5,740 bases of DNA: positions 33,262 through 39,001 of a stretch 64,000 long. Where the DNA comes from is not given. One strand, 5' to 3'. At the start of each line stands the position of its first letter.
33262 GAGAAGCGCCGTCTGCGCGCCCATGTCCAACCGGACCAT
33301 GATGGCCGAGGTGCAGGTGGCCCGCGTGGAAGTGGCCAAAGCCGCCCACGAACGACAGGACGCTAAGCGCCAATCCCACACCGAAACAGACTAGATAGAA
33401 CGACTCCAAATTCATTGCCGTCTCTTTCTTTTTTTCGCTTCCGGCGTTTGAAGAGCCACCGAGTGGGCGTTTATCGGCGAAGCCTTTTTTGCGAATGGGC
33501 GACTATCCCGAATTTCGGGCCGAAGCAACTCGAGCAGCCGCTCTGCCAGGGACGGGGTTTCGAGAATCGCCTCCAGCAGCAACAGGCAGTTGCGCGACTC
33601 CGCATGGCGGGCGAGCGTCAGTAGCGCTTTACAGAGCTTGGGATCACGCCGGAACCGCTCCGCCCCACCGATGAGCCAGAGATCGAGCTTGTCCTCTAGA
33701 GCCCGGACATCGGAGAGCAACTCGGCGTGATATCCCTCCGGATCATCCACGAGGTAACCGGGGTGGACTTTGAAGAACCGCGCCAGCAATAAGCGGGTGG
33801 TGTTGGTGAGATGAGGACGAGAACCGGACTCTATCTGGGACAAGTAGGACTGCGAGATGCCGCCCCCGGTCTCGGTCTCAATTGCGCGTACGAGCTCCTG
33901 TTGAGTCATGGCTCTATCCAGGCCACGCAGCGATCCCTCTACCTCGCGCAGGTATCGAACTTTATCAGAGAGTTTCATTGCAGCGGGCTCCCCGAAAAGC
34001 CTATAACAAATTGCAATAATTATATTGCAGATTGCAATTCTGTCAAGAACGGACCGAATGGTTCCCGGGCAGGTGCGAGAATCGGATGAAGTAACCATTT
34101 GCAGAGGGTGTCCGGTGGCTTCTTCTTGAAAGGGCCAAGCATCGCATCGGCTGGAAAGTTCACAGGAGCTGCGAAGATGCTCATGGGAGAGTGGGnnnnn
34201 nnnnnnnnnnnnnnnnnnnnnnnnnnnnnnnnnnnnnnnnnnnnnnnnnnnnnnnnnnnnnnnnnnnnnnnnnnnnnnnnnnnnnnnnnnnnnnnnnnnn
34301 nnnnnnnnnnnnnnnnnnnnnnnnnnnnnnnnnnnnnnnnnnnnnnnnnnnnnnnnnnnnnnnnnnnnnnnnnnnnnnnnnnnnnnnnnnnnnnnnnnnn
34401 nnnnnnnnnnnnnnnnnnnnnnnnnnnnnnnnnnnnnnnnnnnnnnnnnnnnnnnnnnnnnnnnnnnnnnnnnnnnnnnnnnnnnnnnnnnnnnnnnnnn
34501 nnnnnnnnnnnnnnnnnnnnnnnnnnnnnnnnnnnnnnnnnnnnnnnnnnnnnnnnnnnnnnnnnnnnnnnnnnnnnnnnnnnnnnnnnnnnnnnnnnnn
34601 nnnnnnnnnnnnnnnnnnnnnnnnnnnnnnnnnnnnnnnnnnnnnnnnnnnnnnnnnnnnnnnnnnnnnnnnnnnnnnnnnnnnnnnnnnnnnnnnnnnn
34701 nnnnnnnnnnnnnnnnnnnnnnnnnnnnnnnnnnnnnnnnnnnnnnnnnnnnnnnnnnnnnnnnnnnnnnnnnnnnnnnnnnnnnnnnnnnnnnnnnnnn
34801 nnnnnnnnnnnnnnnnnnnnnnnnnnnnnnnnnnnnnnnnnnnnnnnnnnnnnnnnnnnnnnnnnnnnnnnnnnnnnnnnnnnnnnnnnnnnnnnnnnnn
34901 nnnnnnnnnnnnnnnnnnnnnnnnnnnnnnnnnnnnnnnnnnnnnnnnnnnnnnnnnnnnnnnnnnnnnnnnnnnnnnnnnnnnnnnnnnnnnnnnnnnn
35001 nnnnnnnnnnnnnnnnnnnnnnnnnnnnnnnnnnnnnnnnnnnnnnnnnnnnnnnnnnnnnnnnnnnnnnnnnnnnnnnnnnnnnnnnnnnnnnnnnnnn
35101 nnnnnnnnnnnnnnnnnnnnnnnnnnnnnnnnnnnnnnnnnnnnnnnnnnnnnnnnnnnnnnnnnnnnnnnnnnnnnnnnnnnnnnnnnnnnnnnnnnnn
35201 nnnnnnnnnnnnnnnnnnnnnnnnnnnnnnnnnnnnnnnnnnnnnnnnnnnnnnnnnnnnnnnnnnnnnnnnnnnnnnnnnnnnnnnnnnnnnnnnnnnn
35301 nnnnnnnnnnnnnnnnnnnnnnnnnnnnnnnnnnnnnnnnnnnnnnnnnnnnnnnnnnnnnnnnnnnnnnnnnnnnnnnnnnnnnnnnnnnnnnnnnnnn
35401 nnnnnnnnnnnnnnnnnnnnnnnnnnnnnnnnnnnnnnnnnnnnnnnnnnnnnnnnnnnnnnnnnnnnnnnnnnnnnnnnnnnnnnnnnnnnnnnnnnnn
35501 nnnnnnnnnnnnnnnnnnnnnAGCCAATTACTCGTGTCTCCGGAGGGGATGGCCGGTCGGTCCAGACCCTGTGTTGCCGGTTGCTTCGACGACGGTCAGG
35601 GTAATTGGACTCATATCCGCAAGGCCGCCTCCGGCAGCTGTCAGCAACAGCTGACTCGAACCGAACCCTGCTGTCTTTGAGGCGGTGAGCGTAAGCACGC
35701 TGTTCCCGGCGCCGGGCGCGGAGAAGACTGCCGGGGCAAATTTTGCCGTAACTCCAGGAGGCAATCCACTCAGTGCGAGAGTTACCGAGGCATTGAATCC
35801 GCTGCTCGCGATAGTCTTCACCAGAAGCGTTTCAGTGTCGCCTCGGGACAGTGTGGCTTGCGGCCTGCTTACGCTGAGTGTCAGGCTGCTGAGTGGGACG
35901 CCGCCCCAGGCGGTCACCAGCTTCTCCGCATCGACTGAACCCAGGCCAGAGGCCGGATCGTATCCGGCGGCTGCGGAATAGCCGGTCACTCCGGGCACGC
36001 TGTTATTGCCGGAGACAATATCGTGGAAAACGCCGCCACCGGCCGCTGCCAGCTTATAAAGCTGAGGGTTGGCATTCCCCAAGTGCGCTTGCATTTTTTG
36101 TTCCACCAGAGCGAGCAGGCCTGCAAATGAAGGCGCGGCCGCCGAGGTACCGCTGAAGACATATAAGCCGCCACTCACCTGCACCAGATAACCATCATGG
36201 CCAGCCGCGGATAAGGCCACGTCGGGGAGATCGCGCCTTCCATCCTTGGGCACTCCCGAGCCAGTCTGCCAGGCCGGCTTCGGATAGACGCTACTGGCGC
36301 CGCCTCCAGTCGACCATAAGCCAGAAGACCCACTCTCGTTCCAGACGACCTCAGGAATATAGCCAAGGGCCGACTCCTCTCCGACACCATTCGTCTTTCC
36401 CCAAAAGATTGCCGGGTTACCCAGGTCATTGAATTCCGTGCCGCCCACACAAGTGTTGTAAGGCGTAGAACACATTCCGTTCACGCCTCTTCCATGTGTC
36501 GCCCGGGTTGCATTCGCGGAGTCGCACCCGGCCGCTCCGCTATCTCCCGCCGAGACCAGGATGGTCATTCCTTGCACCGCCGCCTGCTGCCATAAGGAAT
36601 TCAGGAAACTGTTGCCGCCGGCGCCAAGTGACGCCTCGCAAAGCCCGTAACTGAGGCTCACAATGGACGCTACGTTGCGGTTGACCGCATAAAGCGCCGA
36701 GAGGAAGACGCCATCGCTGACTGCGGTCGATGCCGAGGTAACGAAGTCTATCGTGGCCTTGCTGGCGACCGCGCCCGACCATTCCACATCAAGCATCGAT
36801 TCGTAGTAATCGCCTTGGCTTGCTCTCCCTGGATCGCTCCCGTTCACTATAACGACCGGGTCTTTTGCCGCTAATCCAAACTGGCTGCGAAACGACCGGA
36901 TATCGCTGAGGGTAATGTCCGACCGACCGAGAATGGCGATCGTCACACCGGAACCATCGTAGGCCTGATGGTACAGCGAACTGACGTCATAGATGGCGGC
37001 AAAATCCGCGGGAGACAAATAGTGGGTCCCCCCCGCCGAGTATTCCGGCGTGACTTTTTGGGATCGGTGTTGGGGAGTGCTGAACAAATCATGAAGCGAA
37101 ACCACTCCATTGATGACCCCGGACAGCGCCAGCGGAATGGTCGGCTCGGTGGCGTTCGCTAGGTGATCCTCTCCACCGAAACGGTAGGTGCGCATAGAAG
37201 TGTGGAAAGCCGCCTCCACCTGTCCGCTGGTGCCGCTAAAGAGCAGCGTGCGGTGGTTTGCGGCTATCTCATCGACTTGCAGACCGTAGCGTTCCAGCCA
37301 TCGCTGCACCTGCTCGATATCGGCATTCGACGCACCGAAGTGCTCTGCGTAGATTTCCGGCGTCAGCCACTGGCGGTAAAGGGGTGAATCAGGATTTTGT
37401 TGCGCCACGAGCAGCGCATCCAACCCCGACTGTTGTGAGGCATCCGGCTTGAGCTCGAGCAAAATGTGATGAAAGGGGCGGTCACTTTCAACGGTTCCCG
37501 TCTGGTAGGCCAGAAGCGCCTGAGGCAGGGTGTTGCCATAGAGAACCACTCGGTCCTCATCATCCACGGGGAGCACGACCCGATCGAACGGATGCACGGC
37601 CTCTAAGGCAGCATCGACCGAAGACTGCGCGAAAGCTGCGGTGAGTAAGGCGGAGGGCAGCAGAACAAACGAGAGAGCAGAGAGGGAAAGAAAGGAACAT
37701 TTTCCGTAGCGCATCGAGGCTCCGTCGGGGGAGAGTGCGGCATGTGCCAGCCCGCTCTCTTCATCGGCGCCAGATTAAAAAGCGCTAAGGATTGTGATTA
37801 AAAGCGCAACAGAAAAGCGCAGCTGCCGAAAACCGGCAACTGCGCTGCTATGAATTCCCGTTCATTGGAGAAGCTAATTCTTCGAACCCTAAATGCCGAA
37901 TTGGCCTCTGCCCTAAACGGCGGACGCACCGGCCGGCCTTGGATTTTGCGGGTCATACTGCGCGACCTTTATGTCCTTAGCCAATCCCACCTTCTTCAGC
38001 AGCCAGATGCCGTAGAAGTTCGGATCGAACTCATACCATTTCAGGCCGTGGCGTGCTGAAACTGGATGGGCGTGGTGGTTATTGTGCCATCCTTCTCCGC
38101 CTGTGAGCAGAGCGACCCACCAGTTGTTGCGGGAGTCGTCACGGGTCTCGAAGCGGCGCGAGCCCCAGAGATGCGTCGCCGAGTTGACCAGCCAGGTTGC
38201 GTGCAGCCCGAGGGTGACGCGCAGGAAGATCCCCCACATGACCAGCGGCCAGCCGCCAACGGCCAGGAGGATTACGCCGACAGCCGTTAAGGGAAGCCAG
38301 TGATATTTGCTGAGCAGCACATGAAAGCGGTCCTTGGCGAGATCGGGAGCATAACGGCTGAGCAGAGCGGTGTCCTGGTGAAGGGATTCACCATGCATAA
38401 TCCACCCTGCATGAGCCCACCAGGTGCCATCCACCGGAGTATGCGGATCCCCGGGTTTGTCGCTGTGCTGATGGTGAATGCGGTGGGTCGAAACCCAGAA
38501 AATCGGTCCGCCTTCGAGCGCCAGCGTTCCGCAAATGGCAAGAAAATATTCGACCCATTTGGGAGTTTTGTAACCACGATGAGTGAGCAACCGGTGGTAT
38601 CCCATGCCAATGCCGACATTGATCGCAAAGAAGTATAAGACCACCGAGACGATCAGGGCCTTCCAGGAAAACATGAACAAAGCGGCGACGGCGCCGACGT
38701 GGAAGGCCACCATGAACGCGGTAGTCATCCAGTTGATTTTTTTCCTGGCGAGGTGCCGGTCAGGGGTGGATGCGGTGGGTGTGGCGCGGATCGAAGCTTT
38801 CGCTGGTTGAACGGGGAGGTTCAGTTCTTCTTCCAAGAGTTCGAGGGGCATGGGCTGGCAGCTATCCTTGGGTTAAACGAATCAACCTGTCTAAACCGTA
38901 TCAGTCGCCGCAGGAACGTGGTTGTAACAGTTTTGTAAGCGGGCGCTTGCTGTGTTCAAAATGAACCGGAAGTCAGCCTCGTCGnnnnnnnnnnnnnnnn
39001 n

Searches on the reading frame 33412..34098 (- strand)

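Call 58: search_protein_families(library=pfam, proteins=[window:33412-34098:-], max_evalue=0.001)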
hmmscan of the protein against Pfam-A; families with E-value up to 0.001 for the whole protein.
window:33412-34098:- (228 aa): 1 family
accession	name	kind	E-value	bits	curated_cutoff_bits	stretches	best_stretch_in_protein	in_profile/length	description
PF01381.28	HTH_3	-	3e-05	24.4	23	1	79-116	19-55/55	Helix-turn-helix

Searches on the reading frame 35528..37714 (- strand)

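Call 3: search_protein_families(library=pfam, proteins=[window:35528-37714:-], max_evalue=0.01)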
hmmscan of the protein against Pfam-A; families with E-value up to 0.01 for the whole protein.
window:35528-37714:- (728 aa): 2 families
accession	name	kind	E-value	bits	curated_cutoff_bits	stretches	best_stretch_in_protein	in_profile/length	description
PF09286.16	Pro-kuma_activ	-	1.4e-26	93.9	23.5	1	93-209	24-142/143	Pro-kumamolisin, activation domain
PF00082.27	Peptidase_S8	-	0.0012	18.6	21.8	1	313-543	74-259/288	Subtilase family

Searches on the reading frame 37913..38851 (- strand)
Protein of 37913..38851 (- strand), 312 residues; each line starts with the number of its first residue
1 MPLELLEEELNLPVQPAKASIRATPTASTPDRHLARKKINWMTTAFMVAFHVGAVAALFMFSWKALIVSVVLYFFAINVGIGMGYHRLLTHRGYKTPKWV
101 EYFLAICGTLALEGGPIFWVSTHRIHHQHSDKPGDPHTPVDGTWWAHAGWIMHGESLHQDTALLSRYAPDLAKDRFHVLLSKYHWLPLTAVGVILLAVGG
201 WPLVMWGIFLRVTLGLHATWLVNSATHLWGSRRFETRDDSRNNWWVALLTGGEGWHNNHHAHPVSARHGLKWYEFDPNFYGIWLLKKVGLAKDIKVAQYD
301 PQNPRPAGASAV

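Call 3: search_protein_families(library=pfam, proteins=[window:37913-38851:-], max_evalue=0.01)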
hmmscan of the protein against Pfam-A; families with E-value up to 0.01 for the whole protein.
window:37913-38851:- (312 aa): 1 family
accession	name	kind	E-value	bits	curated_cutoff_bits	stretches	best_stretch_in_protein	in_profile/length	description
PF00487.30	FA_desaturase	-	8e-22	78.7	29.7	1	62-276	2-232/253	Fatty acid desaturase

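Call 4: search_protein_families(library=ncbifam, proteins=[window:37913-38851:-], max_evalue=0.01)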
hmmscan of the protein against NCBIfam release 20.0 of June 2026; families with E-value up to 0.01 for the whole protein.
window:37913-38851:- (312 aa): 1 family
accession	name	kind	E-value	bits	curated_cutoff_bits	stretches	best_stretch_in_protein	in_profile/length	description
NF049918.1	DesA_fam_desat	equivalog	1.5e-29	103.4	400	1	62-298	7-244/385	DesA family fatty acid desaturase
